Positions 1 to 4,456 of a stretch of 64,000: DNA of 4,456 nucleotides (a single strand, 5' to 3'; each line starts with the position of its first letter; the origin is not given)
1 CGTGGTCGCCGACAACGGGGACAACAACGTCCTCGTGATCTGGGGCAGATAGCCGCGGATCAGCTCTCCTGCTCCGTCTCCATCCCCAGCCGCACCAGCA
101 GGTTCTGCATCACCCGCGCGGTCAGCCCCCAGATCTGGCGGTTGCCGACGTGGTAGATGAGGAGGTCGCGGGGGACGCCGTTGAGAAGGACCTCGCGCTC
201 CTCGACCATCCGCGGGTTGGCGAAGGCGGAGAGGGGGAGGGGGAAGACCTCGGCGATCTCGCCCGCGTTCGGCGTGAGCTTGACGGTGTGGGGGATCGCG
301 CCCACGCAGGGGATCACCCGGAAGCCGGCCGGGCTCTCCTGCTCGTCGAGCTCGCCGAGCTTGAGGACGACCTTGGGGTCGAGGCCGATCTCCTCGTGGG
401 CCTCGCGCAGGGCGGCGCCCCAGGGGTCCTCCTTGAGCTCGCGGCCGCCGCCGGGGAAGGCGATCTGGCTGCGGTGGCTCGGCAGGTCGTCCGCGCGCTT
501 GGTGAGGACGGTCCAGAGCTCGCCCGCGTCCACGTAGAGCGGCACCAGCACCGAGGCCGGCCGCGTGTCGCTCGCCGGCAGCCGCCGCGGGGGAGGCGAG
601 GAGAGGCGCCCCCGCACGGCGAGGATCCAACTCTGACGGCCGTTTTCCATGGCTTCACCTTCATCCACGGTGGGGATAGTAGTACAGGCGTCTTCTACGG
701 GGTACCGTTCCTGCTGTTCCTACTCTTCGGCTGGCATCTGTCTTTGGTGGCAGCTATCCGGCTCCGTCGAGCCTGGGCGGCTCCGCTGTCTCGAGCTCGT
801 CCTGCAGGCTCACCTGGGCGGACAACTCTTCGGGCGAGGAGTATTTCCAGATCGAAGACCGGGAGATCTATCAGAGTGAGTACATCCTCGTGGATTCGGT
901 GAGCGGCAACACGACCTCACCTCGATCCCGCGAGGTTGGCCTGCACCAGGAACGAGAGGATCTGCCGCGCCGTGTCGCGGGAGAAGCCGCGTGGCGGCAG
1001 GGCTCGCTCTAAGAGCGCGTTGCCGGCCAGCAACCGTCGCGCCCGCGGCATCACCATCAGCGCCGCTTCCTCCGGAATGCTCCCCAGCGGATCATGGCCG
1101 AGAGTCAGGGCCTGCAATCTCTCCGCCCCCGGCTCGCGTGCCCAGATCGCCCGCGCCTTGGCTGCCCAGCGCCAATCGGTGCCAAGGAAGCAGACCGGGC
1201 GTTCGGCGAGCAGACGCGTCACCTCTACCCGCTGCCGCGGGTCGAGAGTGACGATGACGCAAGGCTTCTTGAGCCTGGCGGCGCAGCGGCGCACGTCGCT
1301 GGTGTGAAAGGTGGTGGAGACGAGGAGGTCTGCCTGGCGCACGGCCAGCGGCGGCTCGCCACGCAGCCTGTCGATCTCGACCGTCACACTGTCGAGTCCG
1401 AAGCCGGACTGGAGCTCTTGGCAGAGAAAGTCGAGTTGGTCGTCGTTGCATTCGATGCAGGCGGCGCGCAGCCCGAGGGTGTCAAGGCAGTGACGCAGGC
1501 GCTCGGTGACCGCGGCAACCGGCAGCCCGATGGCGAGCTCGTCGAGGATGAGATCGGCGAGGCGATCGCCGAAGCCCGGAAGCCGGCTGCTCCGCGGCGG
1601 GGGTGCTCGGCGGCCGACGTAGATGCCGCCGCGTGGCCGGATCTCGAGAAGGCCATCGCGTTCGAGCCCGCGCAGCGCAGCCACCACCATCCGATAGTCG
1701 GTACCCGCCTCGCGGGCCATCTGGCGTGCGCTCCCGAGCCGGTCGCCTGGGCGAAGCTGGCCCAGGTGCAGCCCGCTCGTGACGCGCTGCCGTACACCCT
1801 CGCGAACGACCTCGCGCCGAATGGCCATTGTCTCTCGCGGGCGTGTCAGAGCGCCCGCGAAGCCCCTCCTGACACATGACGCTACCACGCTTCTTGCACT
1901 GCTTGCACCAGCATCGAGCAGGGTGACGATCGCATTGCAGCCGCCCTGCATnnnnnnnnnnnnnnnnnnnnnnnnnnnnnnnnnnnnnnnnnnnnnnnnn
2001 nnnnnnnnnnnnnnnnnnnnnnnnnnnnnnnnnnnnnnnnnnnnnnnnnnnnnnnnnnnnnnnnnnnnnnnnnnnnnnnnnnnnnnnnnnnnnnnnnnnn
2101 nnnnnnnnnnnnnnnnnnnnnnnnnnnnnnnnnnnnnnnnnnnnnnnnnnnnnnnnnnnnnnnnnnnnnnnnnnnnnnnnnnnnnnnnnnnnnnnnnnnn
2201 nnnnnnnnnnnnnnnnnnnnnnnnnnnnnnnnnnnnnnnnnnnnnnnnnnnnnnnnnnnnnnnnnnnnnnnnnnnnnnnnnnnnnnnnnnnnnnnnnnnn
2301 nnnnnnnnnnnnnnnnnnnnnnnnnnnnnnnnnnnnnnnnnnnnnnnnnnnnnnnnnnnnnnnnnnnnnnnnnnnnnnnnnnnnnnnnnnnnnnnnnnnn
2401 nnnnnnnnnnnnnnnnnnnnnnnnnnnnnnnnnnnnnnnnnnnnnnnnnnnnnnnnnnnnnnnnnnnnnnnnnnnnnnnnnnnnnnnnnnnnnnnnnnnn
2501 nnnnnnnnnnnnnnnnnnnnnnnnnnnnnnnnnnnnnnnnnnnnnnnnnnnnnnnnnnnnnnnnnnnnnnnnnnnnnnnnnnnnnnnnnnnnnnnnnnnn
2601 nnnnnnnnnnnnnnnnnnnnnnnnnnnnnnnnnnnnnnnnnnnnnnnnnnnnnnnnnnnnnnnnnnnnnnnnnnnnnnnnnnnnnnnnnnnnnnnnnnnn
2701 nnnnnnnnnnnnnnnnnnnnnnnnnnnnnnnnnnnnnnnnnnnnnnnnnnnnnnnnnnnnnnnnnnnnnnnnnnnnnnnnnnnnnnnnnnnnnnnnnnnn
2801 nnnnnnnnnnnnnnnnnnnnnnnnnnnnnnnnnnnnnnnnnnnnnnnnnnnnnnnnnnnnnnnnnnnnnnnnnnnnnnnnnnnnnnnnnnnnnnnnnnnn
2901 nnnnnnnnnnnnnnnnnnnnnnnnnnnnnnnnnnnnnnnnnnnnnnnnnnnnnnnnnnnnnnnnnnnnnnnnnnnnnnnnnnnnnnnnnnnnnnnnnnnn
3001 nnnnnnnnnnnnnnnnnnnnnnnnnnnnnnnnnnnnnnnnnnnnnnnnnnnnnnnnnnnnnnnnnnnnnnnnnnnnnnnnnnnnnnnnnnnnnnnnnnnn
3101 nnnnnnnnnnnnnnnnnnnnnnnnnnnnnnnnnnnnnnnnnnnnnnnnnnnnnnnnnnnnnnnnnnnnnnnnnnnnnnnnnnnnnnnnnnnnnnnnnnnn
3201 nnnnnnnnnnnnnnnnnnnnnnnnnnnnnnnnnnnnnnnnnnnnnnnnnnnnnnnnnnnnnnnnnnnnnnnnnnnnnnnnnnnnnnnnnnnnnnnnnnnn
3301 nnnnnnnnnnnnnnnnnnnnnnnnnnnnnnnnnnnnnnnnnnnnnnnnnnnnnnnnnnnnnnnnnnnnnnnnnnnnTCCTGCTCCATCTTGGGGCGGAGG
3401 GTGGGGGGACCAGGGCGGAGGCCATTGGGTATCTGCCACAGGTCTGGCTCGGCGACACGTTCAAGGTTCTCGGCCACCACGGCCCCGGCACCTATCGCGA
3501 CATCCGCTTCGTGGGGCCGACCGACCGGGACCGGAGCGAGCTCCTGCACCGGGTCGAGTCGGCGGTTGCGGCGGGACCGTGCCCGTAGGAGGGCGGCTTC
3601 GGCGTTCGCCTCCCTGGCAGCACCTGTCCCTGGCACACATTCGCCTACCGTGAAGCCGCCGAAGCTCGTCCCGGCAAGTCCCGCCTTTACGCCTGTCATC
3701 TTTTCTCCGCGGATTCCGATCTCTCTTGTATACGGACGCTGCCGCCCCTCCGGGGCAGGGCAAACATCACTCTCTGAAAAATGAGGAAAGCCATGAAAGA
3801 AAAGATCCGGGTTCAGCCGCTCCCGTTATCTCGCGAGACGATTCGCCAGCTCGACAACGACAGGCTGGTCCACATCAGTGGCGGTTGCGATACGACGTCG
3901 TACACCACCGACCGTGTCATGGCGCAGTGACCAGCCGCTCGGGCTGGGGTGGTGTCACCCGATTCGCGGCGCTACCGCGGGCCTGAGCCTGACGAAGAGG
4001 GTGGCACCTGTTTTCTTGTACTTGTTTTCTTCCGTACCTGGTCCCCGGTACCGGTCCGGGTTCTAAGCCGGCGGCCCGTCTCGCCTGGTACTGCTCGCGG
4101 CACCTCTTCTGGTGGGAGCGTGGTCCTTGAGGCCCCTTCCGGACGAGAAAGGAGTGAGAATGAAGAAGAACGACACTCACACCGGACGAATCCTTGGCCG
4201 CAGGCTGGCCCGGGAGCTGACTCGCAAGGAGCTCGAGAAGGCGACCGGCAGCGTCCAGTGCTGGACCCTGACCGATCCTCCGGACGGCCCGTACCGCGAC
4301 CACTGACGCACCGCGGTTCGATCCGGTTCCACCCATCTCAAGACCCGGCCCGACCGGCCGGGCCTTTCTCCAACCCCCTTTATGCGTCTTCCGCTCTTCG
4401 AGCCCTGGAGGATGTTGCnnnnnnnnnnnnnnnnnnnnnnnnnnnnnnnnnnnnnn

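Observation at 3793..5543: Graspetide-like RiPP locus: two short precursor ORFs directly upstream of an MdnC/MvdD-like ATP-grasp gene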

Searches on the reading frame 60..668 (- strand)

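Call 13: search_protein_families(library=pfam, proteins=[window:60-668:-], max_evalue=0.01)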
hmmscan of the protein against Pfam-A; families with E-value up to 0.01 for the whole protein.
window:60-668:- (202 aa): 1 family
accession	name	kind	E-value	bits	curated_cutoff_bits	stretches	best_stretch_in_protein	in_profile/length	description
PF00293.34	NUDIX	-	4.5e-13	49.8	21.1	1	36-117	2-79/134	NUDIX domain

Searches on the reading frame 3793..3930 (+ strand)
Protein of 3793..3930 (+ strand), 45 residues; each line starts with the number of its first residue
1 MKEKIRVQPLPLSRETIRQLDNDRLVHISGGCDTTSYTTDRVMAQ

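Call 3: search_protein_families(library=ncbifam, proteins=[window:3793-3930:+], max_evalue=1)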
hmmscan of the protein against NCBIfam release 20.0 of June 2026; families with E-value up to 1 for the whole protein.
window:3793-3930:+ (45 aa): 1 family
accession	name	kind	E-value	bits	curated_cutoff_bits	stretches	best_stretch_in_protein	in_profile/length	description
NF038153.1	lant_leader_L1a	domain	0.062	13.5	22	1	1-31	1-32/32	class I lanthipeptide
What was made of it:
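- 3793..3930 (+): ORF1 (45 aa). This is NOT part of the cassette. It is a separate double-glycine-leader peptide gene with leader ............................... and core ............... It has a weak match to the class I lanthipeptide leader model NF038153 (E 0.06, below cutoff; call 3).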

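Call 4: search_protein_families(library=pfam, proteins=[window:3793-3930:+], max_evalue=1)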
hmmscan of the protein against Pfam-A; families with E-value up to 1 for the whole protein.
window:3793-3930:+ (45 aa): 0 families

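Call 52: find_related_loci(query=A3, collection=metagenome_contigs, flank=6000)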
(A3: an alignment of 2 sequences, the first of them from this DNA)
Query A3 (45 aa) in metagenome_contigs; peptide patterns used: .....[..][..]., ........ (x = any residue, [..] = any of these).
231 stretches matched a pattern; 6 encode a relative of the query (tblastn E <= 1e-3); 6 distinct loci.
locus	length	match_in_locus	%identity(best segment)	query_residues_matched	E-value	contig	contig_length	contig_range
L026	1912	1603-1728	86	1-42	2e-22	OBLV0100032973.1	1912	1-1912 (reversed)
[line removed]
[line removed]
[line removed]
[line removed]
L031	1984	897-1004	61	4-39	3e-11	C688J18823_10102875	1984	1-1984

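Call 56: search_protein_families(library=pfam, proteins=[L029:6392-9826:+, L029:4818-5816:+, L029:3306-4688:-, L029:9992-11860:-, L029:714-3176:-, L028:2130-4568:+, L028:4657-5835:-, L028:6481-7332:-, L028:8175-9563:-, L028:66-1532:+], max_evalue=0.0001)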
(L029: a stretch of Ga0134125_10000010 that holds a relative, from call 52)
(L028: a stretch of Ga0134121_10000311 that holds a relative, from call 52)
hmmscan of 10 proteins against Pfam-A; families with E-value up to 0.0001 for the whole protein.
L029:6392-9826:+ (1144 aa): 0 families

L029:4818-5816:+ (332 aa): 0 families

L029:3306-4688:- (460 aa): 0 families

L029:9992-11860:- (622 aa): 3 families
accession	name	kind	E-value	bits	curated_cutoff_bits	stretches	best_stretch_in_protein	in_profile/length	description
PF14684.11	Tricorn_C1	-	1.3e-18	67.1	24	1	466-522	2-58/59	Tricorn protease C1 domain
PF14685.13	PDZ_Tricorn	-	2.1e-17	63.3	25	1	544-612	1-69/88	Tricorn protease PDZ domain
PF07676.18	PD40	-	3.2e-16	59.2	20.9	1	134-167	5-38/38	WD40-like Beta Propeller Repeat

L029:714-3176:- (820 aa): 2 families
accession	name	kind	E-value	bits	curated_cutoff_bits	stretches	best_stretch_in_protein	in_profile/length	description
PF01979.26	Amidohydro_1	-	6.5e-27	95.1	25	1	413-799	1-344/345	Amidohydrolase family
PF07969.17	Amidohydro_3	-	2.6e-13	50.7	29.7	1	718-801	403-472/472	Amidohydrolase family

L028:2130-4568:+ (812 aa): 1 family
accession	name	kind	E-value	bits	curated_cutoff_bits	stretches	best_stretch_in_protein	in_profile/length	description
PF03572.23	Peptidase_S41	-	3.1e-09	37.1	24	1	705-787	83-165/165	Peptidase family S41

L028:4657-5835:- (392 aa): 1 family
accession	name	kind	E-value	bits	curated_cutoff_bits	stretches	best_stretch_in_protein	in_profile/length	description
PF01266.30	DAO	-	1.6e-31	110.6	27.9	2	127-389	2-299/353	FAD dependent oxidoreductase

L028:6481-7332:- (283 aa): 0 families

L028:8175-9563:- (462 aa): 0 families

L028:66-1532:+ (488 aa): 1 family
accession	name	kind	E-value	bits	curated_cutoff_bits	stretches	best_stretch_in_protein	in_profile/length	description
PF12770.12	CHAT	-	2.2e-17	63.9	24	1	11-181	101-270/289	CHAT domain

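Call 57: search_protein_families(library=ncbifam, proteins=[L029:6392-9826:+, L029:4818-5816:+, L028:6481-7332:-, L028:8175-9563:-], max_evalue=0.01)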
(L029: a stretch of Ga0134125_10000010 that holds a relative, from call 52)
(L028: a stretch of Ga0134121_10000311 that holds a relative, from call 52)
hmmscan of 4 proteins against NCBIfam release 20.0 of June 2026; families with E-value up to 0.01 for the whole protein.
L029:6392-9826:+ (1144 aa): 1 family
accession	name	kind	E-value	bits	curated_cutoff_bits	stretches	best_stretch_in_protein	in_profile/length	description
TIGR04534.2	ELWxxDGT_rpt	domain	2.7e-72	238.7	65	4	1073-1118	1-46/47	ELWxxDGT repeat protein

L029:4818-5816:+ (332 aa): 0 families

L028:6481-7332:- (283 aa): 0 families

L028:8175-9563:- (462 aa): 0 families
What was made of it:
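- Tried and rejected: The neighbours are an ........-repeat protein, a peptidase and an oxidoreductase (calls 56, 57).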

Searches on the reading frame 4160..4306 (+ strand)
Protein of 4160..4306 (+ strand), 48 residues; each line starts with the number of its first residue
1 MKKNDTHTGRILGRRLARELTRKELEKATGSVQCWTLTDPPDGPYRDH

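Call 3: search_protein_families(library=ncbifam, proteins=[window:4160-4306:+], max_evalue=1)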
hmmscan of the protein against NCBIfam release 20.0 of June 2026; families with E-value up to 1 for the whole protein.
window:4160-4306:+ (48 aa): 0 families

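Call 4: search_protein_families(library=pfam, proteins=[window:4160-4306:+], max_evalue=1)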
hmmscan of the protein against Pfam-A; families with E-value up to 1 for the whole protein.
window:4160-4306:+ (48 aa): 0 families

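Call 29: find_homologous_proteins(query=window:4160-4303:+, max_evalue=10)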
Query seq(48 aa) (48 aa): 30 proteins with E <= 10 among 30 candidates.
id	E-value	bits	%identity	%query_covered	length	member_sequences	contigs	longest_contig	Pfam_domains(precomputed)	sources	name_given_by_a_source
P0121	8.6e-25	102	96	100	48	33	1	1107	-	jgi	jgi:hypothetical protein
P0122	2.9e-22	94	90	100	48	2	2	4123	-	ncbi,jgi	ncbi:MAG TPA: hypothetical protein VIJ61_05290 [Thermoanaerobaculia bacterium]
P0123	7.5e-22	93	88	100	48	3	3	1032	-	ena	-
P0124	8.3e-22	93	88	100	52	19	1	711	-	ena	-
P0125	7.3e-21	90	85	100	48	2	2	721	-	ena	-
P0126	4.6e-20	88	85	100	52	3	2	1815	-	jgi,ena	-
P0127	1.0e-19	86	83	100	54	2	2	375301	-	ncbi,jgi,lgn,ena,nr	ncbi:MAG TPA: hypothetical protein VLB76_25750 [Thermoanaerobaculia bacterium]|jgi:hypothetical prot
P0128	1.7e-19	86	82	100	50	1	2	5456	-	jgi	jgi:hypothetical protein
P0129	2.8e-19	85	84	98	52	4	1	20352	-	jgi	jgi:hypothetical protein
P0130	4.3e-19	85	81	100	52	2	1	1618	-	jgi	jgi:hypothetical protein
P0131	5.7e-19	84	80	100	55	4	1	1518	-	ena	-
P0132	6.0e-19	84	81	100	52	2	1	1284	-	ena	-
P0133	1.3e-18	83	83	100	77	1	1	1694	-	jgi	jgi:hypothetical protein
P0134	3.2e-18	82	80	100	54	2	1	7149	-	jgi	jgi:hypothetical protein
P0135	4.9e-18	81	81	100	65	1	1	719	-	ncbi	-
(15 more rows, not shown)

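Call 39: find_homologous_proteins(query=A2, max_evalue=1)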
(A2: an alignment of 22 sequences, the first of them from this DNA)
Query A2 (22 sequences) (48 aa, profile of the alignment): 430 proteins with E <= 1 among 4152 candidates; the best 120 are listed.
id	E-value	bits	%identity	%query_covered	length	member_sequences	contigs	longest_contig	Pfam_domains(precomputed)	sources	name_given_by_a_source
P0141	1.0e-22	98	69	98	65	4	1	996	-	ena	-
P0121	1.5e-22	97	96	100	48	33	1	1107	-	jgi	jgi:hypothetical protein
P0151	2.4e-22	97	63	100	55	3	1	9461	-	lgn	-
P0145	3.7e-22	96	60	100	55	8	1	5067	-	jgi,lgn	jgi:hypothetical protein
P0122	4.7e-22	96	90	100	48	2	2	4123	-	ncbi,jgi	ncbi:MAG TPA: hypothetical protein VIJ61_05290 [Thermoanaerobaculia bacterium]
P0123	6.5e-22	95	88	100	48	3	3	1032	-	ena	-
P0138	8.9e-22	95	80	98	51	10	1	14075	-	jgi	jgi:hypothetical protein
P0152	1.4e-21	94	72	81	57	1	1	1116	-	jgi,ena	-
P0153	1.8e-21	94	66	98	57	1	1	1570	-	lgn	-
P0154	2.3e-21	93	65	100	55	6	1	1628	-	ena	-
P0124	4.2e-21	93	88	100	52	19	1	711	-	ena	-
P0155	4.4e-21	93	74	79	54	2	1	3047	-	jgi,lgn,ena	-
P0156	7.0e-21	92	64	98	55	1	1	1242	-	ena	-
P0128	7.7e-21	92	82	100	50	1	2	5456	-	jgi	jgi:hypothetical protein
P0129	9.3e-21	92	84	98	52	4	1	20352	-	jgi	jgi:hypothetical protein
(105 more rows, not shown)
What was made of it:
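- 4160..4306 (+): ORF2, the graspetide precursor (48 aa). Leader is residues 1-31 (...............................). Core is residues 32-48 (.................). Predicted nucleophiles are T36 and T38 (possibly C34). Predicted carboxylates are D42 and D47 (possibly D39). 430 clusters match the family profile at E <= 1 (call 39).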

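Call 87: search_protein_representatives(alignment_id=A7)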
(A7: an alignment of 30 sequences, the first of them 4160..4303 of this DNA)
Query: 30 sequences, 57 profile positions. Proteins with E-value up to 0.001 (for the whole library): 263; up to 1e-10: 28; up to 1e-30: 0. The best 150 are listed.
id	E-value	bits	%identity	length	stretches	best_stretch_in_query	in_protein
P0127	4.3e-23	97.4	-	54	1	1-50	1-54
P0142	3.9e-22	94.4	-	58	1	2-55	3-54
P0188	3.9e-22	94.4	-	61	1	1-55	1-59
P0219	6.5e-21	90.5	-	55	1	1-56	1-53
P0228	5.8e-20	87.4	-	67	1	1-53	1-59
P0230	5.9e-19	84.2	-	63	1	1-54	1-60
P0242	2.1e-15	72.8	-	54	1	6-50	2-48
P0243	3.3e-15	72.2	-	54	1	1-50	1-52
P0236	1.2e-14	70.4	-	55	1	1-53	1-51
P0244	1.9e-14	69.7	-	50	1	1-49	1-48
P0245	4.1e-14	68.7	-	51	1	1-47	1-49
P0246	4.9e-14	68.4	-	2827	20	15-44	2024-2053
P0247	1.3e-13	67.1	-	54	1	1-47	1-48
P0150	1.6e-13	66.8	-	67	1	1-48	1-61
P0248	1.9e-13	66.5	-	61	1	7-47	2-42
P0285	1.2e-06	44.8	-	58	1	3-40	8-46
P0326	2.0e-05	40.9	-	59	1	5-32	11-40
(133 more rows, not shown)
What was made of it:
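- The family has 263 representatives at 50% identity (call 87).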

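Call 89: find_encoding_contigs(protein=P0326, flank=5000, max_places=2)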
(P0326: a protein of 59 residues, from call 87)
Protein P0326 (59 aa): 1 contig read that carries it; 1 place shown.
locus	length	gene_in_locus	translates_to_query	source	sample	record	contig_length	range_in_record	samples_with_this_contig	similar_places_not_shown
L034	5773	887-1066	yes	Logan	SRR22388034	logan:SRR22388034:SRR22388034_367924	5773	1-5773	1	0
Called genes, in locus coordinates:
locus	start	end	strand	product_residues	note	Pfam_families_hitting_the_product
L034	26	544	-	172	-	-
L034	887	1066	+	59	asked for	-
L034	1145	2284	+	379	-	PF21068:ATPgraspMvdD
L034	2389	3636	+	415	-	PF25919:BSH_CusB (faint), PF00364:Biotin_lipoyl (faint), PF25984:BSH_YknX (faint), PF26002:Beta-barrel_AprE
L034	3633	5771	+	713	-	?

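Call 90: find_encoding_contigs(protein=P0285, flank=5000, max_places=2)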
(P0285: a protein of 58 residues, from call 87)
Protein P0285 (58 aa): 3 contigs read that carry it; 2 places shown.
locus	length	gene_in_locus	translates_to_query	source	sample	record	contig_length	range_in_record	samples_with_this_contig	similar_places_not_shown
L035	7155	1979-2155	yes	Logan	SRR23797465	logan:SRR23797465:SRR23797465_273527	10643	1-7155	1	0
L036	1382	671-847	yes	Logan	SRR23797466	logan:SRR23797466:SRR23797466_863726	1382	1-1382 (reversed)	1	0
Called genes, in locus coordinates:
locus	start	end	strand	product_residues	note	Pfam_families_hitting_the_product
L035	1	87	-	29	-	?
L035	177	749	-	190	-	-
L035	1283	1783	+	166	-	-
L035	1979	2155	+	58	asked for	-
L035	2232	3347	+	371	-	PF21068:ATPgraspMvdD (weak)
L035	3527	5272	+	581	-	PF04909:Amidohydro_2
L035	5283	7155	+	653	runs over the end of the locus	PF00882:Zn_dep_PLPC (weak)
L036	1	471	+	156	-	?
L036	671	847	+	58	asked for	-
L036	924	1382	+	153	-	?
